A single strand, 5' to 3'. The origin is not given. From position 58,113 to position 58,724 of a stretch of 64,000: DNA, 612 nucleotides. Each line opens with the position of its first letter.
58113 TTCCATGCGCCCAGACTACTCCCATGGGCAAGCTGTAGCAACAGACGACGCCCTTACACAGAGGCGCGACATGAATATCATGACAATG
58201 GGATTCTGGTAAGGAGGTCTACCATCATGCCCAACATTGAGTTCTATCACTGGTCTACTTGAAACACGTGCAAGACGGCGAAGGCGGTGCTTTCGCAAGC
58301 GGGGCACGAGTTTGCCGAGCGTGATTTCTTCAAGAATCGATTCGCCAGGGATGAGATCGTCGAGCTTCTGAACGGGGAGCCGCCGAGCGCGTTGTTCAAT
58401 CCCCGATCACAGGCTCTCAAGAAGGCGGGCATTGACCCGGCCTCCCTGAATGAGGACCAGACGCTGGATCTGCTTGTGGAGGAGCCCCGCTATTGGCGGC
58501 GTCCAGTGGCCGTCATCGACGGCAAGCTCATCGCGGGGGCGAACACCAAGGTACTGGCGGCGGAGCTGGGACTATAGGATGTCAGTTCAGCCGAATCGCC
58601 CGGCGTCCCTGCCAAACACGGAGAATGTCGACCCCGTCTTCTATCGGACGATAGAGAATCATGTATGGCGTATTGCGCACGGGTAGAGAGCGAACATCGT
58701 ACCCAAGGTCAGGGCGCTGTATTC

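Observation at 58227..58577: In-frame TGA at the redox cysteine of an ArsC/Spx-family gene: possible selenocysteine (UxxC) protein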

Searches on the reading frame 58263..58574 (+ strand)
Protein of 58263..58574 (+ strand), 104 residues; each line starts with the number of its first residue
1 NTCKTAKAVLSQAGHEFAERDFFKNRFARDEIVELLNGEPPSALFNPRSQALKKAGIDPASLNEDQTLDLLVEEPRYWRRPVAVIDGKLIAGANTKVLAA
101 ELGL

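Call 34: search_protein_representatives(protein=window:58263-58574:+)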
Query: 104 residues. Proteins with E-value up to 0.001 (for the whole library): 202; up to 1e-10: 26; up to 1e-30: 0. The best 150 are listed.
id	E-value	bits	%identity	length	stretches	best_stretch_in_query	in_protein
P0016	1.3e-25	105.9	88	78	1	44-103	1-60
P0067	5.0e-21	91.1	50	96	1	10-99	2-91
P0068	4.9e-19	84.7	48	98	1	9-100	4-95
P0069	1.7e-18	83.0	36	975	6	27-81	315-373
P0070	3.9e-16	75.4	39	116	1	1-99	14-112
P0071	9.3e-16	74.2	34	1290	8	29-73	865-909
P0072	9.3e-16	74.2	42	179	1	2-99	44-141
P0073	1.1e-15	73.9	39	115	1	2-91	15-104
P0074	2.4e-15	72.9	40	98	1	7-98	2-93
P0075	8.6e-15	71.1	44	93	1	12-93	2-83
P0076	2.1e-13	66.7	43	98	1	10-102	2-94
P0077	2.5e-13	66.4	49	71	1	34-103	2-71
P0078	6.2e-13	65.2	38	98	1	8-102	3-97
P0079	1.7e-12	63.8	43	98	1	7-97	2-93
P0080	2.8e-12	63.0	40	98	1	12-98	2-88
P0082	3.3e-12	62.8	40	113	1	1-103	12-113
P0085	2.2e-11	60.2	37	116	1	1-94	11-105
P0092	1.8e-10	57.3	41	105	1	10-100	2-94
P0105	1.5e-09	54.3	33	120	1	2-99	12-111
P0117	1.4e-08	51.2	36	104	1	10-100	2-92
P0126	6.1e-08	49.1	36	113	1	2-93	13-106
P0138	4.8e-07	46.3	28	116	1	1-98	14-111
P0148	9.6e-07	45.3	32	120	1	2-100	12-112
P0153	1.1e-06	45.1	38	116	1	1-102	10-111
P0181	1.5e-05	41.5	33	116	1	2-92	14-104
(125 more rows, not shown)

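Call 47: search_protein_families(library=ncbifam, proteins=[P0070, P0073, P0082, P0085, P0126, P0153, P0105, P0148, P0138, P0181], max_evalue=0.001)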
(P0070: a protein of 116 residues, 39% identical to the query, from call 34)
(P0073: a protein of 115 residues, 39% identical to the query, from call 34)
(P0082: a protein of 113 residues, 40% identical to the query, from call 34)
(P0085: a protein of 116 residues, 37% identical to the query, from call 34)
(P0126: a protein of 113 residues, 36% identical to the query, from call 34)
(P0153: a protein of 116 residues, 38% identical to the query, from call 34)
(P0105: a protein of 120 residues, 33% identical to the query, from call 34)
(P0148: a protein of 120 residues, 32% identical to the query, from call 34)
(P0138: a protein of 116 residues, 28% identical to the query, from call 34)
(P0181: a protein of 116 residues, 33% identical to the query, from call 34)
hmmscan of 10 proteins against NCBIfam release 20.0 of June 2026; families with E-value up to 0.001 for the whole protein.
P0070 (116 aa): 8 families
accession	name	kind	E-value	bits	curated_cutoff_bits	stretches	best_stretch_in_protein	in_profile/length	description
TIGR01617.1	arsC_related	subfamily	7e-17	61.8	75.05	1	5-112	1-113/117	Spx/MgsR family RNA polymerase-binding regulatory protein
NF009885.0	PRK13344.1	equivalog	3.9e-12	46.2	152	1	5-100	2-99/132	transcriptional regulator Spx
NF002459.0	PRK01655.1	subfamily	5.1e-12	45.9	123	1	5-116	2-115/132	transcriptional regulator Spx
TIGR01616.1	nitro_assoc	hypoth_equivalog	3.3e-11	43.3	109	1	6-108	4-106/126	nitrogenase-associated protein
NF009210.0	PRK12559.1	equivalog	4.6e-09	36.4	159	1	7-116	4-115/131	transcriptional regulator SpxA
TIGR00014.1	arsC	equivalog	4.3e-08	33.7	106.05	1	8-114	4-113/114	arsenate reductase (glutaredoxin)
NF008107.0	PRK10853.1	equivalog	1.2e-05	25.4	121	1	4-101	2-101/119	ArsC family reductase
NF007456.1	PRK10026.1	exception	6.1e-05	23.3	242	1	56-115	57-116/141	glutaredoxin-dependent arsenate reductase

P0073 (115 aa): 8 families
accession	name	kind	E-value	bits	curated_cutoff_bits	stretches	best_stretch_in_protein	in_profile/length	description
TIGR01617.1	arsC_related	subfamily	2.2e-16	60.2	75.05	1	8-101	4-102/117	Spx/MgsR family RNA polymerase-binding regulatory protein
TIGR01616.1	nitro_assoc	hypoth_equivalog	3.4e-13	49.8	109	1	11-101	9-99/126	nitrogenase-associated protein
TIGR00014.1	arsC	equivalog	5.1e-13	49.6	106.05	1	5-111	1-110/114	arsenate reductase (glutaredoxin)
NF002459.0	PRK01655.1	subfamily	1.6e-09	37.9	123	1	5-104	2-103/132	transcriptional regulator Spx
NF007456.1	PRK10026.1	exception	1.7e-08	34.8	242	1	5-99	4-100/141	glutaredoxin-dependent arsenate reductase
NF009885.0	PRK13344.1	equivalog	2.8e-07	30.5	152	1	8-113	5-112/132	transcriptional regulator Spx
NF008107.0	PRK10853.1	equivalog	1.9e-05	24.8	121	1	5-101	3-101/119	ArsC family reductase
NF009210.0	PRK12559.1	equivalog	0.00036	20.6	159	1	7-105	4-104/131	transcriptional regulator SpxA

P0082 (113 aa): 13 families
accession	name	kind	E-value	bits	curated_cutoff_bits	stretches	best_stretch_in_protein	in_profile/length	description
TIGR01617.1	arsC_related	subfamily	8.1e-18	64.8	75.05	1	4-109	2-113/117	Spx/MgsR family RNA polymerase-binding regulatory protein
TIGR01616.1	nitro_assoc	hypoth_equivalog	1.5e-13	50.9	109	1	9-113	9-114/126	nitrogenase-associated protein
NF002459.0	PRK01655.1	subfamily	1.7e-12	47.5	123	1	6-109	5-111/132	transcriptional regulator Spx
TIGR00014.1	arsC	equivalog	1.1e-09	38.8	106.05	1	5-108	3-110/114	arsenate reductase (glutaredoxin)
NF009885.0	PRK13344.1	equivalog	1.5e-08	34.6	152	1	4-110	3-112/132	transcriptional regulator Spx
NF009210.0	PRK12559.1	equivalog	1.6e-07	31.4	159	1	6-108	5-110/131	transcriptional regulator SpxA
TIGR02196.1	GlrX_YruB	hypoth_equivalog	1.9e-07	31.5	88.55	0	4-44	3-43/74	glutaredoxin-like protein, YruB-family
NF041212.1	Uxx_star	subfamily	1.3e-06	28.5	66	1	5-50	3-48/70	Uxx-star family glutaredoxin-like (seleno)protein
NF008107.0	PRK10853.1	equivalog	2.7e-05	24.3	121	1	4-106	4-110/119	ArsC family reductase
TIGR02181.1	GRX_bact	equivalog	8.2e-05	22.8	90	1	4-49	2-47/80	glutaredoxin 3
NF041106.1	ArsC_rel_Se_1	subfamily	0.00015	22.3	85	1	6-106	5-105/107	ArsC family (seleno)protein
TIGR02200.1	GlrX_actino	hypoth_equivalog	0.00018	21.9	89.5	1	3-50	2-49/77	mycoredoxin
TIGR02194.1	GlrX_NrdH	subfamily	0.00055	20.1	85.75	0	4-47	2-45/72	glutaredoxin-like protein NrdH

P0085 (116 aa): 10 families
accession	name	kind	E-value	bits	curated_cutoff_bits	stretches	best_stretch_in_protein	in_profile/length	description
TIGR01617.1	arsC_related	subfamily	1.6e-22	79.9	75.05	1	4-111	3-114/117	Spx/MgsR family RNA polymerase-binding regulatory protein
NF002459.0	PRK01655.1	subfamily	6e-18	65.1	123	1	1-106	1-107/132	transcriptional regulator Spx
TIGR00014.1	arsC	equivalog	3.4e-13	50.1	106.05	1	4-99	3-101/114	arsenate reductase (glutaredoxin)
TIGR01616.1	nitro_assoc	hypoth_equivalog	2.3e-12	47.1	109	1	4-110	5-110/126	nitrogenase-associated protein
NF009210.0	PRK12559.1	equivalog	3.3e-11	43.4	159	1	4-106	4-107/131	transcriptional regulator SpxA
NF008107.0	PRK10853.1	equivalog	6.2e-11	42.5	121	1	8-111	9-114/119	ArsC family reductase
NF007456.1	PRK10026.1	exception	8.9e-11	42.2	242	1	4-99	6-103/141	glutaredoxin-dependent arsenate reductase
NF009885.0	PRK13344.1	equivalog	1.4e-08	34.7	152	1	3-105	3-106/132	transcriptional regulator Spx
NF041106.1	ArsC_rel_Se_1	subfamily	5.4e-07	30.2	85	1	5-109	5-107/107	ArsC family (seleno)protein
TIGR02196.1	GlrX_YruB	hypoth_equivalog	0.00091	19.7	88.55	0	3-48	3-48/74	glutaredoxin-like protein, YruB-family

P0126 (113 aa): 5 families
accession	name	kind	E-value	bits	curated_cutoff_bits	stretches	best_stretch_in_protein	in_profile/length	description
TIGR01617.1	arsC_related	subfamily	1.1e-13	51.5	75.05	1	4-105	2-106/117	Spx/MgsR family RNA polymerase-binding regulatory protein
NF002459.0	PRK01655.1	subfamily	2e-12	47.2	123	1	4-108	3-107/132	transcriptional regulator Spx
NF009210.0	PRK12559.1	equivalog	2.1e-07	31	159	1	5-109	4-108/131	transcriptional regulator SpxA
NF009885.0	PRK13344.1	equivalog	5.5e-07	29.6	152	1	5-108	4-107/132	transcriptional regulator Spx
TIGR00014.1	arsC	equivalog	3.5e-06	27.5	106.05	1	4-109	2-108/114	arsenate reductase (glutaredoxin)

P0153 (116 aa): 12 families
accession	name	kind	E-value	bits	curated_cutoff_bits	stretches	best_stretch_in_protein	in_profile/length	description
TIGR01617.1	arsC_related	subfamily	2.9e-17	63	75.05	1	1-104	1-107/117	Spx/MgsR family RNA polymerase-binding regulatory protein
NF002459.0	PRK01655.1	subfamily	1.4e-12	47.8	123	1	2-104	3-105/132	transcriptional regulator Spx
NF009885.0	PRK13344.1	equivalog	1.5e-11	44.3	152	1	2-106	3-107/132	transcriptional regulator Spx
TIGR00014.1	arsC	equivalog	5.4e-11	43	106.05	1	2-99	2-101/114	arsenate reductase (glutaredoxin)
NF007456.1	PRK10026.1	exception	2.1e-09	37.7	242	1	2-102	5-106/141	glutaredoxin-dependent arsenate reductase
NF009210.0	PRK12559.1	equivalog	3.1e-09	37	159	1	3-105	4-106/131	transcriptional regulator SpxA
NF008107.0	PRK10853.1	equivalog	5.8e-07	29.7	121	1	2-105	4-108/119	ArsC family reductase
TIGR01616.1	nitro_assoc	hypoth_equivalog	2.4e-05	24.4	109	1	4-100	6-101/126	nitrogenase-associated protein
NF041212.1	Uxx_star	subfamily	0.00015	21.9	66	1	2-46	2-46/70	Uxx-star family glutaredoxin-like (seleno)protein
TIGR02181.1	GRX_bact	equivalog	0.00017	21.8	90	1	2-45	2-45/80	glutaredoxin 3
TIGR02196.1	GlrX_YruB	hypoth_equivalog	0.00044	20.7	88.55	1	2-43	3-44/74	glutaredoxin-like protein, YruB-family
NF047338.1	gluta_UXX_star_3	exception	0.00049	20.1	97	1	3-46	3-46/70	UXX-star (seleno)protein family 3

P0105 (120 aa): 10 families
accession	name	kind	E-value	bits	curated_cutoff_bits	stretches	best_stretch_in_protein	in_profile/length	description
TIGR01617.1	arsC_related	subfamily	2.4e-28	98.7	75.05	1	2-113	1-115/117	Spx/MgsR family RNA polymerase-binding regulatory protein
NF002459.0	PRK01655.1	subfamily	4.7e-25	88.1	123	1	1-115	1-115/132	transcriptional regulator Spx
TIGR00014.1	arsC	equivalog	4.8e-23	81.9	106.05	1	2-113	1-113/114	arsenate reductase (glutaredoxin)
NF009885.0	PRK13344.1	equivalog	2e-19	69.8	152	1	1-114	1-114/132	transcriptional regulator Spx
NF009210.0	PRK12559.1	equivalog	3.6e-18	65.9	159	1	1-114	1-114/131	transcriptional regulator SpxA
NF007456.1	PRK10026.1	exception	6.4e-15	55.6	242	1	2-98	4-100/141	glutaredoxin-dependent arsenate reductase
NF008107.0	PRK10853.1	equivalog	4.7e-14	52.5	121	1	1-114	2-116/119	ArsC family reductase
TIGR01616.1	nitro_assoc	hypoth_equivalog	4.9e-09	36.3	109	1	7-115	8-114/126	nitrogenase-associated protein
NF041106.1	ArsC_rel_Se_1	subfamily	7.5e-09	36.1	85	1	5-108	5-105/107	ArsC family (seleno)protein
TIGR02196.1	GlrX_YruB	hypoth_equivalog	2e-06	28.2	88.55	1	1-51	1-51/74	glutaredoxin-like protein, YruB-family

P0148 (120 aa): 9 families
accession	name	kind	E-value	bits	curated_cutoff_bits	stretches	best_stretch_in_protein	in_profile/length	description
TIGR01617.1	arsC_related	subfamily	3.2e-21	75.8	75.05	1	5-109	4-111/117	Spx/MgsR family RNA polymerase-binding regulatory protein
NF002459.0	PRK01655.1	subfamily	8e-21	74.4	123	1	1-110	1-110/132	transcriptional regulator Spx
TIGR00014.1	arsC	equivalog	2.6e-16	60.2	106.05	1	3-104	2-104/114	arsenate reductase (glutaredoxin)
NF009210.0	PRK12559.1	equivalog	2.1e-15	56.9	159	1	4-107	4-107/131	transcriptional regulator SpxA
NF009885.0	PRK13344.1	equivalog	2.7e-12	46.7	152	1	1-112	1-112/132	transcriptional regulator Spx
NF007456.1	PRK10026.1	exception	2.7e-09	37.4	242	1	2-96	4-98/141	glutaredoxin-dependent arsenate reductase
TIGR01616.1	nitro_assoc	hypoth_equivalog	1.1e-06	28.8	109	1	7-115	8-114/126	nitrogenase-associated protein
NF008107.0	PRK10853.1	equivalog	7.2e-06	26.1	121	1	9-106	10-108/119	ArsC family reductase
NF041106.1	ArsC_rel_Se_1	subfamily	1.4e-05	25.6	85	1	9-108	9-105/107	ArsC family (seleno)protein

P0138 (116 aa): 13 families
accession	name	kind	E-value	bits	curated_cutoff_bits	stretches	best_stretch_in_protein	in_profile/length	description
TIGR01617.1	arsC_related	subfamily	6.1e-20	71.6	75.05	1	5-113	1-114/117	Spx/MgsR family RNA polymerase-binding regulatory protein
NF002459.0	PRK01655.1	subfamily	7.2e-15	55.2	123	1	5-111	2-110/132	transcriptional regulator Spx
TIGR00014.1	arsC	equivalog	1.7e-14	54.3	106.05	1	5-114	1-113/114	arsenate reductase (glutaredoxin)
TIGR01616.1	nitro_assoc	hypoth_equivalog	2.7e-11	43.6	109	1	5-115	3-113/126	nitrogenase-associated protein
NF041106.1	ArsC_rel_Se_1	subfamily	2.4e-10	41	85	1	7-109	4-105/107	ArsC family (seleno)protein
NF009210.0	PRK12559.1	equivalog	1.1e-08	35.3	159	1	5-113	2-112/131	transcriptional regulator SpxA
NF007456.1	PRK10026.1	exception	1.7e-08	34.8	242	1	4-99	3-100/141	glutaredoxin-dependent arsenate reductase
NF008107.0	PRK10853.1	equivalog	2.5e-08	34.1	121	1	5-113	3-114/119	ArsC family reductase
NF009885.0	PRK13344.1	equivalog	3.6e-08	33.4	152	1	5-108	2-107/132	transcriptional regulator Spx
TIGR02196.1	GlrX_YruB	hypoth_equivalog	2.6e-07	31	88.55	0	94-115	52-73/74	glutaredoxin-like protein, YruB-family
NF047338.1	gluta_UXX_star_3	exception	8.3e-05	22.6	97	1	5-54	1-50/70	UXX-star (seleno)protein family 3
TIGR02181.1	GRX_bact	equivalog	0.00025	21.2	90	1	5-58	1-55/80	glutaredoxin 3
NF041212.1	Uxx_star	subfamily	0.00027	21.1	66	0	5-52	1-49/70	Uxx-star family glutaredoxin-like (seleno)protein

P0181 (116 aa): 14 families
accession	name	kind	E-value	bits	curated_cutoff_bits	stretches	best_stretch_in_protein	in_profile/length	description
TIGR01617.1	arsC_related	subfamily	7.3e-21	74.6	75.05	1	4-113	1-115/117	Spx/MgsR family RNA polymerase-binding regulatory protein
NF002459.0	PRK01655.1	subfamily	5.5e-14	52.3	123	1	5-106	3-106/132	transcriptional regulator Spx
NF009885.0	PRK13344.1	equivalog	4.9e-11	42.7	152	1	4-102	2-102/132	transcriptional regulator Spx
TIGR00014.1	arsC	equivalog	5.9e-10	39.7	106.05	1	6-101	3-101/114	arsenate reductase (glutaredoxin)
NF009210.0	PRK12559.1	equivalog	1.2e-09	38.3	159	1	5-106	3-106/131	transcriptional regulator SpxA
NF007456.1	PRK10026.1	exception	2e-09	37.8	242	1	1-97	1-99/141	glutaredoxin-dependent arsenate reductase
TIGR01616.1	nitro_assoc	hypoth_equivalog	2e-09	37.6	109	1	3-112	2-111/126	nitrogenase-associated protein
NF041106.1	ArsC_rel_Se_1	subfamily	2.1e-07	31.5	85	1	7-110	5-107/107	ArsC family (seleno)protein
TIGR02196.1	GlrX_YruB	hypoth_equivalog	4.2e-07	30.4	88.55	1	4-46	2-44/74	glutaredoxin-like protein, YruB-family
NF008107.0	PRK10853.1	equivalog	2.9e-06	27.4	121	1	4-114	3-116/119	ArsC family reductase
NF041212.1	Uxx_star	subfamily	8.5e-06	25.9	66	0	4-47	1-44/70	Uxx-star family glutaredoxin-like (seleno)protein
NF007923.0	PRK10638.1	equivalog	0.00011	22.2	129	0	1-44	1-44/83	glutaredoxin 3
TIGR02194.1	GlrX_NrdH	subfamily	0.00017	21.7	85.75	0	4-45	1-42/72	glutaredoxin-like protein NrdH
TIGR02181.1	GRX_bact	equivalog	0.00044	20.4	90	0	4-46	1-43/80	glutaredoxin 3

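Call 60: find_encoding_contigs(protein=P0068, flank=3000, max_places=2)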
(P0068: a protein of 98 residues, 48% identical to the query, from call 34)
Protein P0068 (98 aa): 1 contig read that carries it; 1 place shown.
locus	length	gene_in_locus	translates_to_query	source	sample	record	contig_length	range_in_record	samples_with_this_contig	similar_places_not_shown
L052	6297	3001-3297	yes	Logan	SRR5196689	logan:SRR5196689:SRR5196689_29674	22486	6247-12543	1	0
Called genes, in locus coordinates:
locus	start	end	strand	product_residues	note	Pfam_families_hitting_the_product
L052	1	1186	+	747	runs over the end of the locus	PF00403:HMA, PF00122:E1-E2_ATPase, PF00702:Hydrolase, PF08282:Hydrolase_3 (weak)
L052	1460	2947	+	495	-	PF02310:B12-binding, PF04055:Radical_SAM, PF13282:DUF4070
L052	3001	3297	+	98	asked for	PF03960:ArsC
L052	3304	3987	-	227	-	PF01613:Flavin_Reduct, PF00301:Rubredoxin, PF21349:RUBY_RBDX (faint)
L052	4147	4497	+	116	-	PF00724:Oxidored_FMN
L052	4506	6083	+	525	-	PF00724:Oxidored_FMN, PF01262:AlaDh_PNT_C (weak), PF00890:FAD_binding_2 (weak), PF01266:DAO (weak), PF07992:Pyr_redox_2, PF12831:FAD_oxidored, PF13450:NAD_binding_8, PF00070:Pyr_redox, +5 more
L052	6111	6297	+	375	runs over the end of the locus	PF00583:Acetyltransf_1 (faint)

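Call 61: find_encoding_contigs(protein=P0074, flank=3000, max_places=2)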
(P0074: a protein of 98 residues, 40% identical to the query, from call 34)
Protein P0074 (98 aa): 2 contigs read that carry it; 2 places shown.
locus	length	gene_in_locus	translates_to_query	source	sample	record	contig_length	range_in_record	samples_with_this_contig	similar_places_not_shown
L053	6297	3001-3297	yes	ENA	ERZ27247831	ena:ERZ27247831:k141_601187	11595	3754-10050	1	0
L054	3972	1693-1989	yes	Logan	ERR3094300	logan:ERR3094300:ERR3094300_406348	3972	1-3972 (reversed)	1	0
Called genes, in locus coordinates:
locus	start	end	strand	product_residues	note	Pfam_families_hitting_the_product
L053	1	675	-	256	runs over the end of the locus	PF02673:BacA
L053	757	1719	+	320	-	-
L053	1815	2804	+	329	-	PF00248:Aldo_ket_red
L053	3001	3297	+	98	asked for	PF03960:ArsC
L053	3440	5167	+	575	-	PF00150:Cellulase, PF02449:Glyco_hydro_42 (weak)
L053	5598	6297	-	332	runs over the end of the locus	PF03308:MeaB, PF00009:GTP_EFTU (faint), PF01926:MMR_HSR1 (faint), PF02492:cobW (weak), PF13238:AAA_18 (faint)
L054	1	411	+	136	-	?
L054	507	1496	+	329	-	PF00248:Aldo_ket_red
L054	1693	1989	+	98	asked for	PF03960:ArsC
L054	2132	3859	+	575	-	PF00150:Cellulase, PF02449:Glyco_hydro_42 (weak)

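Call 66: predict_structure(alignment_id=A4)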
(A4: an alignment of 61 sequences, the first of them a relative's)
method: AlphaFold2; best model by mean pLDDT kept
length: 116 residues; sequences in the alignment: 61
mean_pLDDT: 94.9   pTM: 0.86
mean pLDDT of the five models: 94.9, 94.4, 94.5, 93.8, 93.6
residues with pLDDT >= 90: 102; 70-90: 13; 50-70: 1; < 50: 0
segments of 3 or more residues with pLDDT < 50: none
pLDDT, mean of each block of 10 residues (from residue 1): 91 97 97 98 98 97 85 95 96 96 97 91
secondary structure, 60 per line:
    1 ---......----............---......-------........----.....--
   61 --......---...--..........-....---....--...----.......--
elements in order: E4-9 H14-25 E29-34 H42-49 H54-57 H63-68 H77-86 E95-98 E101-103 H108-114

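Call 69: fold_search(model_id=the predicted structure, library=pdb)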
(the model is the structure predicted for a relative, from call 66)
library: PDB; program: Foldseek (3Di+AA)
matches with E <= 10: 987; with E <= 0.001: 26
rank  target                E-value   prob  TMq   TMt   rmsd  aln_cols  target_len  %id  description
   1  6gho_A                5.4e-10  1.00  0.78  0.73   2.7       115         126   27  Crystal structure of Spx in complex with YjbH (released 2019-04-24)
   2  7f75_G                9.8e-10  1.00  0.83  0.76   2.3       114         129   27  Cryo-EM structure of Spx-dependent transcription activation complex (released 2021-10-13)
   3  3gfk_A                1.9e-09  1.00  0.82  0.81   2.3       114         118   27  Crystal structure of Bacillus subtilis Spx/RNA polymerase alpha subunit C-terminal domain complex (released 2009-03-10)
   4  3l78                  2.8e-09  1.00  0.72  0.71   3.6       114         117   22  The crystal structure of SMU.1142C from Streptococcus mutans UA159 (released 2010-12-08)
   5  1z3e_A                7.2e-09  1.00  0.83  0.81   2.3       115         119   27  Crystal Structure of Spx in Complex with the C-terminal Domain of the RNA Polymerase Alpha Subunit (released 2005-10-11)
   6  3rdw_A                1.7e-08  1.00  0.84  0.85   2.0       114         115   23  Putative arsenate reductase from Yersinia pestis (released 2011-04-20)
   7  3ihq_A                3.1e-08  1.00  0.81  0.82   2.4       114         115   26  Crystal Structure of Reduced C10S Spx in Complex with the Alpha C-terminal Domain of RNA Polymeras (released 2010-02-02)
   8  6ghb_C                4.1e-08  1.00  0.76  0.72   3.0       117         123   28  Crystal structure of Spx in complex with YjbH (oxidized) (released 2019-04-24)
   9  6ghb_A                5.4e-08  1.00  0.75  0.75   2.6       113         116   25  Crystal structure of Spx in complex with YjbH (oxidized) (released 2019-04-24)
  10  3fz4                  8.0e-08  1.00  0.74  0.73   3.2       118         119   25  The crystal structure of a possible arsenate reductase from Streptococcus mutans UA159 (released 2009-02-10)
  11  1rw1                  9.8e-08  1.00  0.82  0.83   2.5       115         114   20  YFFB (PA3664) PROTEIN (released 2004-11-02)
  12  3f0i_B                1.6e-07  1.00  0.86  0.85   2.3       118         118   23  Arsenate reductase from Vibrio cholerae. (released 2008-11-11)
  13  3f0i_A                2.5e-07  1.00  0.84  0.82   2.6       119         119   22  Arsenate reductase from Vibrio cholerae. (released 2008-11-11)
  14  2kok_MODEL_1_A        2.5e-07  1.00  0.75  0.73   3.0       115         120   23  Solution structure of an arsenate reductase (ArsC) related protein from Brucella melitensis. Seattle Structura (released 2009-10-13)
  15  3gkx_A                3.7e-07  1.00  0.79  0.78   2.7       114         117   23  Crystal structure of putative ArsC family related protein from Bacteroides fragilis (released 2009-03-24)
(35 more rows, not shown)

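Call 73: find_encoding_contigs(protein=P0078, flank=1000, max_places=1)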
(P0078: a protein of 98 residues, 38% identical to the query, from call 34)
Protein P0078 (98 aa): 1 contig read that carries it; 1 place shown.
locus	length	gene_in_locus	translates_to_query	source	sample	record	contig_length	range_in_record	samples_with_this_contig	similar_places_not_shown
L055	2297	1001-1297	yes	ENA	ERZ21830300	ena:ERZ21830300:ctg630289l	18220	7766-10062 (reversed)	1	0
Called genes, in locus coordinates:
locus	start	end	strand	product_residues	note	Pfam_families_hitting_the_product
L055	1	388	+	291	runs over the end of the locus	PF00941:FAD_binding_5, PF03450:CO_deh_flav_C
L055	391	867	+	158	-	PF01799:Fer2_2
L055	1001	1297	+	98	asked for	PF03960:ArsC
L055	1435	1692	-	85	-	-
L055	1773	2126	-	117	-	PF18899:DUF5655, PF08818:DUF1801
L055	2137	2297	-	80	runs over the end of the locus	-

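Call 74: find_encoding_contigs(protein=P0092, flank=1000, max_places=1)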
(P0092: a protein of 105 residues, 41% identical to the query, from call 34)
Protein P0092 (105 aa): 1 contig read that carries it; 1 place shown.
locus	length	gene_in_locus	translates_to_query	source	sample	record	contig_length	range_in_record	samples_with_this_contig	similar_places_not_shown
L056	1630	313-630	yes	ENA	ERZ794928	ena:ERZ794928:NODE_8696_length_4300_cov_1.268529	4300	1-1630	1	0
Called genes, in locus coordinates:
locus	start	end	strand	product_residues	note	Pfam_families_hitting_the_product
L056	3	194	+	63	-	?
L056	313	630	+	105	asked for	PF03960:ArsC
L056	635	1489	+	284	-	PF01261:AP_endonuc_2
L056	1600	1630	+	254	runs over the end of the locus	PF01209:Ubie_methyltran, PF13489:Methyltransf_23, PF13847:Methyltransf_31, PF08241:Methyltransf_11, PF08242:Methyltransf_12, PF13649:Methyltransf_25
